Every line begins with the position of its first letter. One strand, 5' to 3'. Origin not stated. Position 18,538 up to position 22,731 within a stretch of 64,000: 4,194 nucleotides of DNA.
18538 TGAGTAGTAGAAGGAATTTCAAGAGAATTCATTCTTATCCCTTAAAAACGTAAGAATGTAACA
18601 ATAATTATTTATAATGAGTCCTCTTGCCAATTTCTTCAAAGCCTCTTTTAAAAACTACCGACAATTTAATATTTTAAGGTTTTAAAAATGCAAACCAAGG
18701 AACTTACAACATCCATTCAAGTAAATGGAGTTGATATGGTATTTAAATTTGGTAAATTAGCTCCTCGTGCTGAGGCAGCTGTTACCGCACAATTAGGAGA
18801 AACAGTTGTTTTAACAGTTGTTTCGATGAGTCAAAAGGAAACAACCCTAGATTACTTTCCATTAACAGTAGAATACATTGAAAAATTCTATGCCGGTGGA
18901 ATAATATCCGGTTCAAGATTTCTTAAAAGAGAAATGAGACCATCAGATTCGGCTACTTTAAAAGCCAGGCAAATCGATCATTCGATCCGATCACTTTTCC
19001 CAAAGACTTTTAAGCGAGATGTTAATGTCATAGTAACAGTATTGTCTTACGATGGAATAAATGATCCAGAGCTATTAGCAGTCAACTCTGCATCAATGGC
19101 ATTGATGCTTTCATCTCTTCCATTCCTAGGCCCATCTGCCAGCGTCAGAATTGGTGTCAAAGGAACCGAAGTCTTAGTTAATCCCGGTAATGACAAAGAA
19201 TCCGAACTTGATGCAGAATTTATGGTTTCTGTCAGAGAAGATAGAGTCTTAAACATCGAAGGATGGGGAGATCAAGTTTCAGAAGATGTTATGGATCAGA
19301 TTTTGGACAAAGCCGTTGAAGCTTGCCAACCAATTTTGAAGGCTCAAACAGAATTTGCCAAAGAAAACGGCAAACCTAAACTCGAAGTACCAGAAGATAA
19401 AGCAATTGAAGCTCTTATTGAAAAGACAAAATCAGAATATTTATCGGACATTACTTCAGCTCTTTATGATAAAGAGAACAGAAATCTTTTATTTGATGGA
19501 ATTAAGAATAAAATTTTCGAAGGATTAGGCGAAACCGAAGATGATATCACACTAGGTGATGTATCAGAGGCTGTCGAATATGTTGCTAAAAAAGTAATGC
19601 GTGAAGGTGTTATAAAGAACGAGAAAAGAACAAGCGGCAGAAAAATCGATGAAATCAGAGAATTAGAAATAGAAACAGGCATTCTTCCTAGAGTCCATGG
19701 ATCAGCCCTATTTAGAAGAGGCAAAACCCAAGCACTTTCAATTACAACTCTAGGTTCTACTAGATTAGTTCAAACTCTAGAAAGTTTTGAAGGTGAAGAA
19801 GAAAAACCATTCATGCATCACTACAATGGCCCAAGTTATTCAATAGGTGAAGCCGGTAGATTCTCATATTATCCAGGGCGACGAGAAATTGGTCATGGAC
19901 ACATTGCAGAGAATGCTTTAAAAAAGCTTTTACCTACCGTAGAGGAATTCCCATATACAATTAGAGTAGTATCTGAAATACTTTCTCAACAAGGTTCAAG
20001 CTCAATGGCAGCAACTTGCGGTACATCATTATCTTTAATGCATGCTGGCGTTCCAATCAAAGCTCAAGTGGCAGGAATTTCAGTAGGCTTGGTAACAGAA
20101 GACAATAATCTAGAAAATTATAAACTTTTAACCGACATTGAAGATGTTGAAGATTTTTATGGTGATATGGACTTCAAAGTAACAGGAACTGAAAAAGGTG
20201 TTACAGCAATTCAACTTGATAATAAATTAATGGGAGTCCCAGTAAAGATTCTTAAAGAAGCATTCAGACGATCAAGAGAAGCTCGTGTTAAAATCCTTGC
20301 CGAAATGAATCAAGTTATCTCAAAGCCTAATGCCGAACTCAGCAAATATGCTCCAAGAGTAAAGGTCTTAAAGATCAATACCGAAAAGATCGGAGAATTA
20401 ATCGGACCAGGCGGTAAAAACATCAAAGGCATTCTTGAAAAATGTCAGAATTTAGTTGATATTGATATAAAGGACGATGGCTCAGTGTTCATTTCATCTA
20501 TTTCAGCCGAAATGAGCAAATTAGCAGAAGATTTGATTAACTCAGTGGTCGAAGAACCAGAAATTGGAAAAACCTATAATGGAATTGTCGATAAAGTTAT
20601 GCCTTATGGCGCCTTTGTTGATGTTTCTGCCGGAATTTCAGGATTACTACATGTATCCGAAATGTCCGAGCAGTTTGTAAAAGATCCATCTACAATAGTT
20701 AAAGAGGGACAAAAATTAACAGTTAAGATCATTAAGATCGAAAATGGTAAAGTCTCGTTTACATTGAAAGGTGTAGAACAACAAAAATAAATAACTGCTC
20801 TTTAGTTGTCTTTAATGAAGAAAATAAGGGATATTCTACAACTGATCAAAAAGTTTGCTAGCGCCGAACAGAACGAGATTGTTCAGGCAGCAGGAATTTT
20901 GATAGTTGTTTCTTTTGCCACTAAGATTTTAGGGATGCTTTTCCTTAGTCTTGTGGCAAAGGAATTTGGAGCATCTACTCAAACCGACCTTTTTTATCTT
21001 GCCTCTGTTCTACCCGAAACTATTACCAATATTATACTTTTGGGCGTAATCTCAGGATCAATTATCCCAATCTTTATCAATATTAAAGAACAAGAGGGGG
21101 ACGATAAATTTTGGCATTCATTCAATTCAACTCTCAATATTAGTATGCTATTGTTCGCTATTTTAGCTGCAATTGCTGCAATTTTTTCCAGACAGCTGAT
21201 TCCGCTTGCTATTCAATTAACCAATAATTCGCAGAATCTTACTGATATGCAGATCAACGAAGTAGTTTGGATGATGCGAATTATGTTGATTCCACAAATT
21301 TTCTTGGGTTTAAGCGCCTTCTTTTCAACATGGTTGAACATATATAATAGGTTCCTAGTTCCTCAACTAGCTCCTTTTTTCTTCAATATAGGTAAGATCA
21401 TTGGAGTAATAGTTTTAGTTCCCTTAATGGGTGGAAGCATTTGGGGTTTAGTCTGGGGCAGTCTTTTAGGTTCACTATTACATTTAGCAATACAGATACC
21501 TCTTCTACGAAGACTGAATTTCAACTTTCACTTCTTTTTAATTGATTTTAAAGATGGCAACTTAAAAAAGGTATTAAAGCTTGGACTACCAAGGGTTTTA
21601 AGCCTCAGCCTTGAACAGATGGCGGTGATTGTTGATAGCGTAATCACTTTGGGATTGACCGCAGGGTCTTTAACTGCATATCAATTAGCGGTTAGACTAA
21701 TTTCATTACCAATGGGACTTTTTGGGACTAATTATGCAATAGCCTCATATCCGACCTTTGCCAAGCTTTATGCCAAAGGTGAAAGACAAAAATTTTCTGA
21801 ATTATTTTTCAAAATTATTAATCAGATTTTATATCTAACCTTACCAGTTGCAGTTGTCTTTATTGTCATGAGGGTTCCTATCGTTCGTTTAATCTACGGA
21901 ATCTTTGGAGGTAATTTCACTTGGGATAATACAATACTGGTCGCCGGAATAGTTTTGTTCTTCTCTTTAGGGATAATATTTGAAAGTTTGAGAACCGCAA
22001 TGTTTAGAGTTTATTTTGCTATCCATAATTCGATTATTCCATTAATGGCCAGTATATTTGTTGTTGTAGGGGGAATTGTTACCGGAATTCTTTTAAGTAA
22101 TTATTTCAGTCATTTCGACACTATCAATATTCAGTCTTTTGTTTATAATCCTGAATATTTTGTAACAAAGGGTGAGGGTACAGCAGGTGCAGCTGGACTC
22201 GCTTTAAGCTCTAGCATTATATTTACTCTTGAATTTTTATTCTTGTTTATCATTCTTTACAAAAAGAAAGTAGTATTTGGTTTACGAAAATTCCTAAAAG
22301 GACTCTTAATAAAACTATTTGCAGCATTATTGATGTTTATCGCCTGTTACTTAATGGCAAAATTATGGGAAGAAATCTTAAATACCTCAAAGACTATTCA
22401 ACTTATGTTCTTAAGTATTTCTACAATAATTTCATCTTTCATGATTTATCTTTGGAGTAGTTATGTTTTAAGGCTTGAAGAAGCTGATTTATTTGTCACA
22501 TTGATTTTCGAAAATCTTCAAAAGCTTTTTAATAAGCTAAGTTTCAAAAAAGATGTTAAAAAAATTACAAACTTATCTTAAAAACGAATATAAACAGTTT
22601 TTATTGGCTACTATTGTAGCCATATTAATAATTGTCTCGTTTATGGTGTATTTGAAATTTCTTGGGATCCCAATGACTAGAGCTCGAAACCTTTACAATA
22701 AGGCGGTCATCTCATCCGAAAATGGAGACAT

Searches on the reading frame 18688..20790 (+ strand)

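Call 34: search_protein_families(library=pfam, proteins=[window:18688-20790:+], max_evalue=0.001)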
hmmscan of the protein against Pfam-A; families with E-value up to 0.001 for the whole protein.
window:18688-20790:+ (700 aa): 6 families
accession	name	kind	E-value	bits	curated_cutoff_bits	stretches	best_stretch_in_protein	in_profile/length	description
PF01138.27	RNase_PH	-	8.1e-47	159.3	25.5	2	322-456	1-130/130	3' exoribonuclease family, domain 1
PF00575.29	S1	-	6.3e-14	52.6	22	1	623-688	1-66/74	S1 RNA binding domain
PF03725.20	RNase_PH_C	-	1.5e-09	38.1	20.8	1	149-212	2-67/67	3' exoribonuclease family, domain 2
PF03726.19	PNPase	-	9.9e-07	29.6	24.6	1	241-319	3-81/81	Polyribonucleotide nucleotidyltransferase, RNA binding domain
PF00013.35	KH_1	-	4.6e-06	26.7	21.5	1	560-618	3-65/66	KH domain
PF23459.1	S1_RRP5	-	0.00025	22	27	1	627-690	4-67/72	RRP5 S1 domain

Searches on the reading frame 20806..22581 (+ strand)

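Call 34: search_protein_families(library=pfam, proteins=[window:20806-22581:+], max_evalue=0.001)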
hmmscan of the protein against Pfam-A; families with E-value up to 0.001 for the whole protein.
window:20806-22581:+ (591 aa): 2 families
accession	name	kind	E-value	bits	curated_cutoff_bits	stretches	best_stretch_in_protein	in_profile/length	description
PF03023.19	MurJ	-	3e-56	191.4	27.4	1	50-437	1-378/451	Lipid II flippase MurJ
PF13440.11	Polysacc_synt_3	-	4.7e-10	39.6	23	1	156-365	84-285/293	Polysaccharide biosynthesis protein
